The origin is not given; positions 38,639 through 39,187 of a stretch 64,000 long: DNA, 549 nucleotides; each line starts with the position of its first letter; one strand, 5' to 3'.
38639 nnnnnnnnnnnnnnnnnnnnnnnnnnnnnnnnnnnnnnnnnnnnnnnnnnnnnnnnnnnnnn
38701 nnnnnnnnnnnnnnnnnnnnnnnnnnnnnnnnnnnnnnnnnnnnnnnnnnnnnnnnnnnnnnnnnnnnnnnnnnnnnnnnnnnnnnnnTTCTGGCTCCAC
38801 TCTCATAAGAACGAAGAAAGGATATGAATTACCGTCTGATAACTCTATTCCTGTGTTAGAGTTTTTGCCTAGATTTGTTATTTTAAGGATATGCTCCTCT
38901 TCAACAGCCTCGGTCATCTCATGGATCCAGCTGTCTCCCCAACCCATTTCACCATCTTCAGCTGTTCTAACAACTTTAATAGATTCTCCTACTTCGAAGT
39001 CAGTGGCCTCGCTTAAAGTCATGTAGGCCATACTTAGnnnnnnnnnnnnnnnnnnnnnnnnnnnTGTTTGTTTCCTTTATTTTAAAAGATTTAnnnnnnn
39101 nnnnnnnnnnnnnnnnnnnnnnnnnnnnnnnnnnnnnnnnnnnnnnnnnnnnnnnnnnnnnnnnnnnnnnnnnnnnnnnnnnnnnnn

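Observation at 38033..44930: Three tandem paralog families (A: 38033-39732; A': 39935-41575; B: 42683-44930) and a fourth dispersed family (C: 52673-54370 plus 58228-58653)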

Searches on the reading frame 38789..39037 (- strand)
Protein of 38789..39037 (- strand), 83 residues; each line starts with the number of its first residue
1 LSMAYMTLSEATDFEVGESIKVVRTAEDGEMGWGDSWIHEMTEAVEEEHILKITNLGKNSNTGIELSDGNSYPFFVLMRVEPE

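Call 33: search_solved_structures(query=A4, max_evalue=10, show_alignments=2)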
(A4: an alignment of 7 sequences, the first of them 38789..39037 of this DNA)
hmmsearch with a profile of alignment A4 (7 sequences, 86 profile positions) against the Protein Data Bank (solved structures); distinct sequences matched with E-value up to 10: 3.
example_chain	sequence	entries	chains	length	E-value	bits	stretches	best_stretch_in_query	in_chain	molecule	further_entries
4tse_A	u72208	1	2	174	0.01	19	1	14-62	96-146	E3 ubiquitin-protein ligase MIB1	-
4xi6_A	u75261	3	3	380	0.049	16.9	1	10-61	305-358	E3 ubiquitin-protein ligase MIB1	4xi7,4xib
4v2b_A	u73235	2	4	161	1.5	12.1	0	9-41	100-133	PROTEIN UNC5D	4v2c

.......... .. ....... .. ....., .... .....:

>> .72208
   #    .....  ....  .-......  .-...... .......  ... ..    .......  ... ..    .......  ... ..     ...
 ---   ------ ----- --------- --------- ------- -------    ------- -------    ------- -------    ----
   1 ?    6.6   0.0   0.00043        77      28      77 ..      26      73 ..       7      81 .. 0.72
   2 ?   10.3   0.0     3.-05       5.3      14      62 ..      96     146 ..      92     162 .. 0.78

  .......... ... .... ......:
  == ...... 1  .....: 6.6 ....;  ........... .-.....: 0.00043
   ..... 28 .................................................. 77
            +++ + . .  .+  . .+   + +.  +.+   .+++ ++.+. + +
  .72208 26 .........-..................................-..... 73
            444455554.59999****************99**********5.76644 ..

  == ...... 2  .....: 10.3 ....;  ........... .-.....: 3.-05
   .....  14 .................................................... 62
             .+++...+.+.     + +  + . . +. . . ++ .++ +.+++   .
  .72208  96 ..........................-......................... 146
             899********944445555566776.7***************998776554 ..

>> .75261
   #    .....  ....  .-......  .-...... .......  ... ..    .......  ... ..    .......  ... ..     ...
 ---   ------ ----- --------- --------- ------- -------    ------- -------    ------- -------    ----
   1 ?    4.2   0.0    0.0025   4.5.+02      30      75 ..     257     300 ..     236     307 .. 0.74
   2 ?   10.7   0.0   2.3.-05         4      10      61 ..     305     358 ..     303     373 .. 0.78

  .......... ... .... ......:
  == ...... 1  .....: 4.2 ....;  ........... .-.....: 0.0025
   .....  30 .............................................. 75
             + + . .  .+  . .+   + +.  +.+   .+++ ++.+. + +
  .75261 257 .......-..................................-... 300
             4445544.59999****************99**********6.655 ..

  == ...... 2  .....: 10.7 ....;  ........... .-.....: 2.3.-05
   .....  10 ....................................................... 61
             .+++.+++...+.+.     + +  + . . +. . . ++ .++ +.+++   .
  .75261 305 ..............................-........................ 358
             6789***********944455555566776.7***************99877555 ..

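Call 47: search_protein_representatives(alignment_id=A4)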
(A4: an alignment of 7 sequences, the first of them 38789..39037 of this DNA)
Query: 7 sequences, 86 profile positions. Proteins with E-value up to 0.001 (for the whole library): 2659; up to 1e-10: 916; up to 1e-30: 25. The best 150 are listed.
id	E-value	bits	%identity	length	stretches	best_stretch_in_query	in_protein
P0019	2.4e-118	402.5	-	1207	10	5-84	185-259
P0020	2.8e-83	290.1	-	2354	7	4-84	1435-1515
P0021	1.2e-69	246.4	-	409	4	3-84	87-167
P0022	5.9e-57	205.7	-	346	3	1-85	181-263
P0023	2.1e-55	200.7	-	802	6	2-85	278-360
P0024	7.6e-52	189.3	-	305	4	4-82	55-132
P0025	2.1e-47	175.1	-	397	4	4-82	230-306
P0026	3.2e-47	174.5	-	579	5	4-85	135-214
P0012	3.7e-46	171.1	-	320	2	1-85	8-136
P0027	1.9e-44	165.6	-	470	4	4-82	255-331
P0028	6.5e-43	160.7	-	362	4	12-84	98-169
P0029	5.2e-42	157.8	-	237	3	7-82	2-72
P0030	5.8e-42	157.7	-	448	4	16-83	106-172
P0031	1.6e-39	149.8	-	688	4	6-84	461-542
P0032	2.3e-39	149.3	-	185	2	2-85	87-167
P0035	1.6e-36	140.3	-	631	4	11-84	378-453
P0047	1.2e-28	115.0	-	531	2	6-84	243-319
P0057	1.1e-25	105.5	-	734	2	3-82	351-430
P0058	1.4e-25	105.2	-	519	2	10-84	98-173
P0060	2.2e-25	104.5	-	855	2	2-83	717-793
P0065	6.3e-24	99.9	-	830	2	5-80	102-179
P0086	5.0e-21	90.6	-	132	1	1-84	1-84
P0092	1.5e-20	89.1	-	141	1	1-83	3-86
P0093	2.1e-20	88.6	-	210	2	12-84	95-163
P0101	2.5e-19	85.1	-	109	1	1-84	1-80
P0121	2.1e-18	82.2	-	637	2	16-85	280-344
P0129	6.2e-18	80.7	-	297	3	4-84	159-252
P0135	8.7e-18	80.2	-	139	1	4-84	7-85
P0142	1.3e-17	79.7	-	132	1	1-84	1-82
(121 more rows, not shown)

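Call 48: search_protein_families(library=pfam, max_evalue=0.01, proteins=[P0020, P0023, P0031, P0057, P0060, P0065, P0047, P0035, P0121, P0058])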
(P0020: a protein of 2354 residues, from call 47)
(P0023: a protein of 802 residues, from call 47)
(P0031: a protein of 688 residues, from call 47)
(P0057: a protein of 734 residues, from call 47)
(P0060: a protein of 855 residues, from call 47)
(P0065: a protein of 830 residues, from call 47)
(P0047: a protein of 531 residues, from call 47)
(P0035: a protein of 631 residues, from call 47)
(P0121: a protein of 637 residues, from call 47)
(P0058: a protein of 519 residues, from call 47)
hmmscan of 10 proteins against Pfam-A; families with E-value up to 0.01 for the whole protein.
P0020 (2354 aa): 0 families

P0023 (802 aa): 4 families
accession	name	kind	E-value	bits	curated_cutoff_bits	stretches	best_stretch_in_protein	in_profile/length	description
PF18346.7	SH3_15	-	2.9e-06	27.9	24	0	117-153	24-51/67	Mind bomb SH3 repeat domain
PF07653.23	SH3_2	-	0.00031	20.8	21.8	0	451-476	15-36/55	Variant SH3 domain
PF04014.23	MazE_antitoxin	-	0.0019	18.5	24.7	0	285-298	19-32/48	Antidote-toxin recognition MazE, bacterial antitoxin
PF08605.16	Rad9_Rad53_bind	-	0.0076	16.9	22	0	278-306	51-78/129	Fungal Rad9-like Rad53-binding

P0031 (688 aa): 5 families
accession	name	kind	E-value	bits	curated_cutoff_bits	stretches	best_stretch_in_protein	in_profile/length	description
PF04014.23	MazE_antitoxin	-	1.9e-07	31.3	24.7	0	84-103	14-33/48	Antidote-toxin recognition MazE, bacterial antitoxin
PF18346.7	SH3_15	-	1.2e-05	25.9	24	1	93-147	2-60/67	Mind bomb SH3 repeat domain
PF00366.26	Ribosomal_S17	-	0.001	19.6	25.9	0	87-113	39-66/68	Ribosomal protein S17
PF03120.22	DNA_ligase_OB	-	0.0088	16.3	32.9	0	467-486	41-60/79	NAD-dependent DNA ligase OB-fold domain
PF00924.24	MS_channel_2nd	-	0.0098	16.4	20.2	0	90-152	16-56/68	Mechanosensitive ion channel, beta-domain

P0057 (734 aa): 0 families

P0060 (855 aa): 1 family
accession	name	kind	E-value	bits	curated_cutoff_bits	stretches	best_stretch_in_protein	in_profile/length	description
PF12224.13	Amidoligase_2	-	2.4e-09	37.9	22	1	285-495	5-244/245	Putative amidoligase enzyme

P0065 (830 aa): 0 families

P0047 (531 aa): 2 families
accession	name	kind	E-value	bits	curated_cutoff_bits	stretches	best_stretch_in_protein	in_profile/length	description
PF18346.7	SH3_15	-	2e-07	31.6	24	2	128-166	2-42/67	Mind bomb SH3 repeat domain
PF01191.24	RNA_pol_Rpb5_C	-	0.0042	17.3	23.5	0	249-267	45-63/73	RNA polymerase Rpb5, C-terminal domain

P0035 (631 aa): 1 family
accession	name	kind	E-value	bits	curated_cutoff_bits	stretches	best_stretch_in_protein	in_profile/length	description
PF18346.7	SH3_15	-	3.9e-09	37.1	24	1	383-425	1-45/67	Mind bomb SH3 repeat domain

P0121 (637 aa): 1 family
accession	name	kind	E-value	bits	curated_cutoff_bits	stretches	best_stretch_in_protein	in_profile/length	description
PF18346.7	SH3_15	-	0.003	18.2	24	0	97-141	21-62/67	Mind bomb SH3 repeat domain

P0058 (519 aa): 0 families

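Call 51: list_cluster_members(proteins=[P0019, P0020, P0021, P0022, P0024, P0032, P0086, P0092, P0101, P0017])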
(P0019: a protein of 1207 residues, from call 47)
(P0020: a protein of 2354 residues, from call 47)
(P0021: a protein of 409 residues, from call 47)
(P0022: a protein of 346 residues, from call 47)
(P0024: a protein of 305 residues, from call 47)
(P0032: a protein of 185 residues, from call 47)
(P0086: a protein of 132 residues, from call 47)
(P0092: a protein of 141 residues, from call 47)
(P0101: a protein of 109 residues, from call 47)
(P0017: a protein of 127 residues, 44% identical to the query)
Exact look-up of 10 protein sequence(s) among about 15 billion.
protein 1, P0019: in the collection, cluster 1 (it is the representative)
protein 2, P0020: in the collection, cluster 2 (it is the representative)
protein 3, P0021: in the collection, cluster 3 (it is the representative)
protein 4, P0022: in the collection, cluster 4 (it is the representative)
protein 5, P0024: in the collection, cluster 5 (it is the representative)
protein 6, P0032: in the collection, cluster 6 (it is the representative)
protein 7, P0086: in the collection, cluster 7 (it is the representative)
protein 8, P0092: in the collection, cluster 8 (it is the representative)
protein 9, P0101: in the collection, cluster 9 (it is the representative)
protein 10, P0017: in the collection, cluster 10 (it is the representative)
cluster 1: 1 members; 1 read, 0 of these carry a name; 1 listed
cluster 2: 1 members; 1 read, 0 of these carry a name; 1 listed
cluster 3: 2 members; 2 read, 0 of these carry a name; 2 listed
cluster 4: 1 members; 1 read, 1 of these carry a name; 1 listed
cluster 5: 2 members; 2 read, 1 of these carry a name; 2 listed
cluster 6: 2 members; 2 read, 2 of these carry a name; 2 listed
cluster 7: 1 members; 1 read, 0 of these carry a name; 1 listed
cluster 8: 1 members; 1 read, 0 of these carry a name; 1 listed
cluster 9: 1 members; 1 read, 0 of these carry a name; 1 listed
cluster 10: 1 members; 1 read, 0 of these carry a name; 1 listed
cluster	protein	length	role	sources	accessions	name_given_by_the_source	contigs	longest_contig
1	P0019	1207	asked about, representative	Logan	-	-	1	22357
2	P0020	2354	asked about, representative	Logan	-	-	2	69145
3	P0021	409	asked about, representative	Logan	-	-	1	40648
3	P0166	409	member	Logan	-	-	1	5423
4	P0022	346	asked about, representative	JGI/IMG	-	hypothetical protein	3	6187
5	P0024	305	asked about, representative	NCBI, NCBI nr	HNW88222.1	MAG TPA: hypothetical protein PKN48_01035 [Bacteroidales bacterium] | hypothetical protein [Bacteroidales bacterium]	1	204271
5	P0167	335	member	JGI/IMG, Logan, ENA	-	-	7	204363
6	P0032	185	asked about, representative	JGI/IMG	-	hypothetical protein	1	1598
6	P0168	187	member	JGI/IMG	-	hypothetical protein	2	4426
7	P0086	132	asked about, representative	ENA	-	-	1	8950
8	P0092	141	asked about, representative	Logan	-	-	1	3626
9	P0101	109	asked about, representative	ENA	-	-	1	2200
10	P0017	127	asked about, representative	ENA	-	-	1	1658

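Call 59: find_related_loci(query=A5, collection=viral_contigs, flank=6000)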
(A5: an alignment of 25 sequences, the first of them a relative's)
Query A5 (132 aa) in viral_contigs; peptide patterns used: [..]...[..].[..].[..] (x = any residue, [..] = any of these).
203 stretches matched a pattern; 10 encode a relative of the query (tblastn E <= 1e-3); 10 distinct loci.
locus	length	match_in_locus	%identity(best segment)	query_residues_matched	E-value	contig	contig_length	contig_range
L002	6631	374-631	52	1-85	2e-24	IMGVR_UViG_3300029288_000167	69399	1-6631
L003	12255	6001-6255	53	1-85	2e-24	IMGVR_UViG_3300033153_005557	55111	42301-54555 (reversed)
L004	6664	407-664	51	1-85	2e-23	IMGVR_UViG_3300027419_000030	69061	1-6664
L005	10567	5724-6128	39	1-132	2e-21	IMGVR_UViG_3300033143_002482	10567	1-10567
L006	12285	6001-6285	42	1-99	2e-19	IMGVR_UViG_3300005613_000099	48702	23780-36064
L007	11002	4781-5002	38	7-82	2e-15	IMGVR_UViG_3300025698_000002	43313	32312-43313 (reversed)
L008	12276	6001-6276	41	1-93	1e-13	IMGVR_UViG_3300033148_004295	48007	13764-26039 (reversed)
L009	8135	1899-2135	37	4-84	5e-11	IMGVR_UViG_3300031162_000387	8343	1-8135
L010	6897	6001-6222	39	12-82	7e-11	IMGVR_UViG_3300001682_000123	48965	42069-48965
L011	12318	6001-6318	32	7-116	3e-11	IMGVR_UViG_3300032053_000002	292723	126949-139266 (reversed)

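Call 68: search_protein_families(library=phrogs, max_evalue=0.01, proteins=[P0142, P0135, P0093, P0021, P0024])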
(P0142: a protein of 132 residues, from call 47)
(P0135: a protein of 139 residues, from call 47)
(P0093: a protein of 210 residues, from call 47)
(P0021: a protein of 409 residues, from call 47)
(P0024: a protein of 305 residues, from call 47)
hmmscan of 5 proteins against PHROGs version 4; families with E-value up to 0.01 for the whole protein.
P0142 (132 aa): 1 family
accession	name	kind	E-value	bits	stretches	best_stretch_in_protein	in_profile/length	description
phrog_7488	-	unknown function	0.0048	18.1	1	16-74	3-64/144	-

P0135 (139 aa): 0 families

P0093 (210 aa): 1 family
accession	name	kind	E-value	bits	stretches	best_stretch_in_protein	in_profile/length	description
phrog_3523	-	unknown function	0.0035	17.8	0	4-65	70-130/315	-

P0021 (409 aa): 23 families
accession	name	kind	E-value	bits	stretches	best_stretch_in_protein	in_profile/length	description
phrog_236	-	other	7.9e-24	86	1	333-404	228-304/431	nucleotide kinase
phrog_4897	-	other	4.5e-17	63.8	1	333-403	102-178/186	kinase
phrog_1689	-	other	3.6e-15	57.5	1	316-403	140-232/243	nucleotide kinase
phrog_5839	-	unknown function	5.8e-15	56.4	1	347-406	8-68/128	-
phrog_4943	-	unknown function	8.3e-15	56.6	1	336-405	81-159/166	-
phrog_11324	-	other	1.6e-12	49.1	1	348-406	13-72/139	nucleotide kinase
phrog_4824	-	unknown function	3.5e-11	44.2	1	347-402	7-60/128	-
phrog_23238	-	unknown function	1.8e-10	41.8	1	365-405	153-193/196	-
phrog_25460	-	unknown function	1.2e-09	39.1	1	346-404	77-139/144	-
phrog_4472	-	other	1.6e-09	38.6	1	344-404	12-76/100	nucleotide kinase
phrog_13120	-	unknown function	4.6e-09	38.1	1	315-405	35-125/134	-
phrog_10602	-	other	1.5e-08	35.8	1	364-403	122-161/168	nucleotide kinase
phrog_11450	-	unknown function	5.1e-08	33.2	1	338-403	318-386/394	-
phrog_32578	-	unknown function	7.1e-08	33.5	1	351-401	27-77/221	-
phrog_2387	-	other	1.7e-05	26.1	1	348-407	7-73/147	nucleotide kinase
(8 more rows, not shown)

P0024 (305 aa): 3 families
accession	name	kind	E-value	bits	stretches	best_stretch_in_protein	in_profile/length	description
phrog_10201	-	unknown function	1.6e-05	25.8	0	60-80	15-35/65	-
phrog_7488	-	unknown function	4e-05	24.8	0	67-126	3-65/144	-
phrog_5684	-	unknown function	0.00078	20.5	0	63-77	20-34/75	-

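Call 69: search_protein_families(library=pfam, max_evalue=0.1, proteins=[P0142, P0135, P0093, P0021, P0024, P0019, P0022, P0026, P0129])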
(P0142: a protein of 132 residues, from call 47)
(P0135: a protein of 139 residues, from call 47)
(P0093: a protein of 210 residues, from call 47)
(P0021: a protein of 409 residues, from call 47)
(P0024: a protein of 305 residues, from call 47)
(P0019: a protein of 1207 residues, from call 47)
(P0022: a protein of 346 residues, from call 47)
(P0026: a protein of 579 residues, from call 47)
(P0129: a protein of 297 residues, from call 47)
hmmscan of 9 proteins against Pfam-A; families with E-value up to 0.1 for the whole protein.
P0142 (132 aa): 1 family
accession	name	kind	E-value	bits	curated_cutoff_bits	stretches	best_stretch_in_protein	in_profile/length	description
PF18346.7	SH3_15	-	0.0012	19.5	24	1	17-58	2-45/67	Mind bomb SH3 repeat domain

P0135 (139 aa): 0 families

P0093 (210 aa): 2 families
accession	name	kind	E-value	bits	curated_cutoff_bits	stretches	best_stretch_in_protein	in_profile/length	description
PF18346.7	SH3_15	-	0.0054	17.4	24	0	14-55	2-45/67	Mind bomb SH3 repeat domain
PF04014.23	MazE_antitoxin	-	0.033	14.6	24.7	0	95-107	18-30/48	Antidote-toxin recognition MazE, bacterial antitoxin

P0021 (409 aa): 9 families
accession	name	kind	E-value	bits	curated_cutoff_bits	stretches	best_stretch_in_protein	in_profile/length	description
PF11753.13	DUF3310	-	2e-13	50.6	24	1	348-399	3-60/60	Protein of unknwon function (DUF3310)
PF04023.20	FeoA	-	6.5e-05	23.4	23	0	81-112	14-45/74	FeoA domain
PF00018.34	SH3_1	-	0.00076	19.5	22.9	0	9-28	8-27/48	SH3 domain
PF00366.26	Ribosomal_S17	-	0.0074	16.8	25.9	0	85-109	29-53/68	Ribosomal protein S17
PF01191.24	RNA_pol_Rpb5_C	-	0.018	15.2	23.5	0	13-29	45-61/73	RNA polymerase Rpb5, C-terminal domain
PF04046.21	PSP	-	0.02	15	19.6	0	25-47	8-30/46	PSP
PF09269.16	DUF1967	-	0.031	14.7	27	0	13-27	51-65/70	Domain of unknown function (DUF1967)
PF11910.14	NdhO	-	0.034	14.6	25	0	17-31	1-15/66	Cyanobacterial and plant NDH-1 subunit O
PF23291.1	KOW4_SPT5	-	0.082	13.3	27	0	184-197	8-21/55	Transcription elongation factor SPT5, fourth KOW domain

P0024 (305 aa): 5 families
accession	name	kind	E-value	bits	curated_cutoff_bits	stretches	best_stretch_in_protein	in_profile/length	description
PF18346.7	SH3_15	-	5.7e-06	27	24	1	68-124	2-60/67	Mind bomb SH3 repeat domain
PF07653.23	SH3_2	-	0.0014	18.7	21.8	0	61-83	12-28/55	Variant SH3 domain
PF00366.26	Ribosomal_S17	-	0.0041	17.6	25.9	0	57-79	34-56/68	Ribosomal protein S17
PF01191.24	RNA_pol_Rpb5_C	-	0.0066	16.6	23.5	0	64-78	46-60/73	RNA polymerase Rpb5, C-terminal domain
PF09802.14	Sec66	-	0.076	13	22.1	0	44-91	96-140/180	Preprotein translocase subunit Sec66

P0019 (1207 aa): 4 families
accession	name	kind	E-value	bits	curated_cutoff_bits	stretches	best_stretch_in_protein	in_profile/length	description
PF18346.7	SH3_15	-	4.5e-05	24.1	24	1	103-146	2-47/67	Mind bomb SH3 repeat domain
PF07653.23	SH3_2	-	0.00011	22.2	21.8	0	195-215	17-36/55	Variant SH3 domain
PF01191.24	RNA_pol_Rpb5_C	-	0.0082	16.3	23.5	0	625-639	49-63/73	RNA polymerase Rpb5, C-terminal domain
PF06988.16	NifT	-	0.056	13.6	22.6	0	314-340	26-52/64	NifT/FixU protein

P0022 (346 aa): 7 families
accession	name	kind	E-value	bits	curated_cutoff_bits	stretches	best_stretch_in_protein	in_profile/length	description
PF18346.7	SH3_15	-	4.7e-10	40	24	1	197-253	2-62/67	Mind bomb SH3 repeat domain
PF01957.25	NfeD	-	3.1e-05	24.5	29.1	0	224-251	2-28/57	NfeD-like C-terminal, partner-binding domain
PF02359.24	CDC48_N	-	0.00015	22.3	35.1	0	9-25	64-80/85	Cell division protein 48 (CDC48), N-terminal domain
PF02427.23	PSI_PsaE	-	0.0026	17.9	27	0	108-123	1-15/60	Photosystem I reaction centre subunit IV / PsaE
PF16538.11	FlgT_C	-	0.024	15.5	27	0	98-121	4-27/77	Flagellar assembly protein T, C-terminal domain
PF12136.13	RNA_pol_Rpo13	-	0.026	14.9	25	0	83-102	5-27/43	RNA polymerase Rpo13 subunit HTH domain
PF21903.1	BDI_0842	-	0.099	13.5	27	0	172-215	35-78/89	Hypothetical protein BDI_0842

P0026 (579 aa): 5 families
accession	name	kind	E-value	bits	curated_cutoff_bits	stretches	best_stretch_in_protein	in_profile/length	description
PF18346.7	SH3_15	-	2.6e-12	47.3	24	1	230-279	3-53/67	Mind bomb SH3 repeat domain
PF10844.13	DUF2577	-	0.00035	21.3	22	0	394-428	69-91/96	Protein of unknown function (DUF2577)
PF07653.23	SH3_2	-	0.00095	19.2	21.8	0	227-247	17-36/55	Variant SH3 domain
PF00366.26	Ribosomal_S17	-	0.001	19.5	25.9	0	200-238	16-54/68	Ribosomal protein S17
PF09884.15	DUF2111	-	0.015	15.8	27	0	189-236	17-63/83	Uncharacterized protein conserved in archaea (DUF2111)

P0129 (297 aa): 2 families
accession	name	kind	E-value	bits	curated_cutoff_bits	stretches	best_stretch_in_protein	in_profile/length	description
PF18346.7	SH3_15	-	2.9e-05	24.7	24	1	83-138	1-60/67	Mind bomb SH3 repeat domain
PF18335.7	SH3_13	-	0.031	14.5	41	0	73-131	16-63/65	ATP-dependent RecD-like DNA helicase SH3 domain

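Call 97: search_protein_families(library=pfam, max_evalue=0.001, proteins=[L008:6997-7476:+, L008:8553-9404:+, L008:4072-5016:+, L006:6663-8294:+, L006:4662-5027:+, L006:9389-9889:+, L007:6415-6783:+, L003:4287-5021:+, L003:2433-3596:+])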
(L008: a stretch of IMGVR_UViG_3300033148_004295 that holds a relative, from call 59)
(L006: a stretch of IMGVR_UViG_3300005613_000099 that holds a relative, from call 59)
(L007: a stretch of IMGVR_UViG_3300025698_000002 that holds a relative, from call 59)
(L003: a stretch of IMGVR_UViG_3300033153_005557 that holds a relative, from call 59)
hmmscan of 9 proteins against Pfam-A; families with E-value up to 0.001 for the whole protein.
L008:6997-7476:+ (160 aa): 1 family
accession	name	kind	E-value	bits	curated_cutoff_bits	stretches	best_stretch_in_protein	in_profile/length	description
PF00436.31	SSB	-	3.4e-29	101.4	26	1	11-112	1-103/104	Single-strand binding protein family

L008:8553-9404:+ (284 aa): 4 families
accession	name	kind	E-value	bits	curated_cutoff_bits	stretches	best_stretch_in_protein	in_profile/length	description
PF03796.21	DnaB_C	-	5.3e-74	249.2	27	1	25-278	1-255/255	DnaB-like helicase C terminal domain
PF13481.12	AAA_25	-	2.1e-05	24.7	27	1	33-197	22-191/195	AAA domain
PF06745.19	ATPase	-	0.00012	21.9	26.6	1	26-205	1-171/231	KaiC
PF13479.12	AAA_24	-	0.00094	19.5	27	0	46-231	5-170/195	AAA domain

L008:4072-5016:+ (315 aa): 1 family
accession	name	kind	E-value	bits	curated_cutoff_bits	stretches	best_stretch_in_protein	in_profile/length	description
PF12705.13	PDDEXK_1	-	0.00028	21.3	22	0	117-305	122-247/247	PD-(D/E)XK nuclease superfamily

L006:6663-8294:+ (544 aa): 4 families
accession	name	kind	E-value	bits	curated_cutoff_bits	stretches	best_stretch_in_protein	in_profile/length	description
PF03796.21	DnaB_C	-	6.5e-13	49.1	27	1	286-534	7-251/255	DnaB-like helicase C terminal domain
PF13155.12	Toprim_2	-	1.5e-09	38.5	22.1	1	156-240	2-88/88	Toprim-like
PF01751.28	Toprim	-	6.9e-06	26.6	23.1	1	154-222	2-83/96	Toprim domain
PF13662.12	Toprim_4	-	1.1e-05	26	25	1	153-221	2-72/85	Toprim domain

L006:4662-5027:+ (122 aa): 1 family
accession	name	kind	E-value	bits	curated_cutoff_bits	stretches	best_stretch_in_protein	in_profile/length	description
PF09643.15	YopX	-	9.7e-18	64.9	22.4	1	34-120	43-127/128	YopX protein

L006:9389-9889:+ (167 aa): 2 families
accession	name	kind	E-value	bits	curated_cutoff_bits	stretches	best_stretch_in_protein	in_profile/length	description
PF13392.12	HNH_3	-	8.1e-17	61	24.8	1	57-99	2-45/46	HNH endonuclease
PF00847.26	AP2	-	0.00036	21.2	33.3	1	110-146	1-40/54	AP2 domain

L007:6415-6783:+ (123 aa): 1 family
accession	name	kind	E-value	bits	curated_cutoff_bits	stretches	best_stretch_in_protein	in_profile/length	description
PF01870.24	Hjc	-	3.6e-05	24.1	21.1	1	29-95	2-72/93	Archaeal holliday junction resolvase (hjc)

L003:4287-5021:+ (245 aa): 2 families
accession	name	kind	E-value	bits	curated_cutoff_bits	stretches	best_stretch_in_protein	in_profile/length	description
PF00899.27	ThiF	-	2.3e-27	96.1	28.1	1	22-212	15-206/238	ThiF family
PF02826.25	2-Hacid_dh_C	-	0.00062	19.6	25.1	1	16-72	25-80/178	D-isomer specific 2-hydroxyacid dehydrogenase, NAD binding domain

L003:2433-3596:+ (388 aa): 0 families

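Call 115: search_dna_similar(query=P0026, collection=phages, mode=protein, max_evalue=0.001, max_rows=25)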
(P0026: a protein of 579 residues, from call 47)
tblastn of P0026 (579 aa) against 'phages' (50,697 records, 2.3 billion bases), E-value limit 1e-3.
No match.

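Call 116: search_dna_similar(query=P0142, collection=phages, mode=protein, max_evalue=0.01, max_rows=25)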
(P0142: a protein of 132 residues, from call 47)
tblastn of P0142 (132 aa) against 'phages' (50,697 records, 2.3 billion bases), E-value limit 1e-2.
No match.
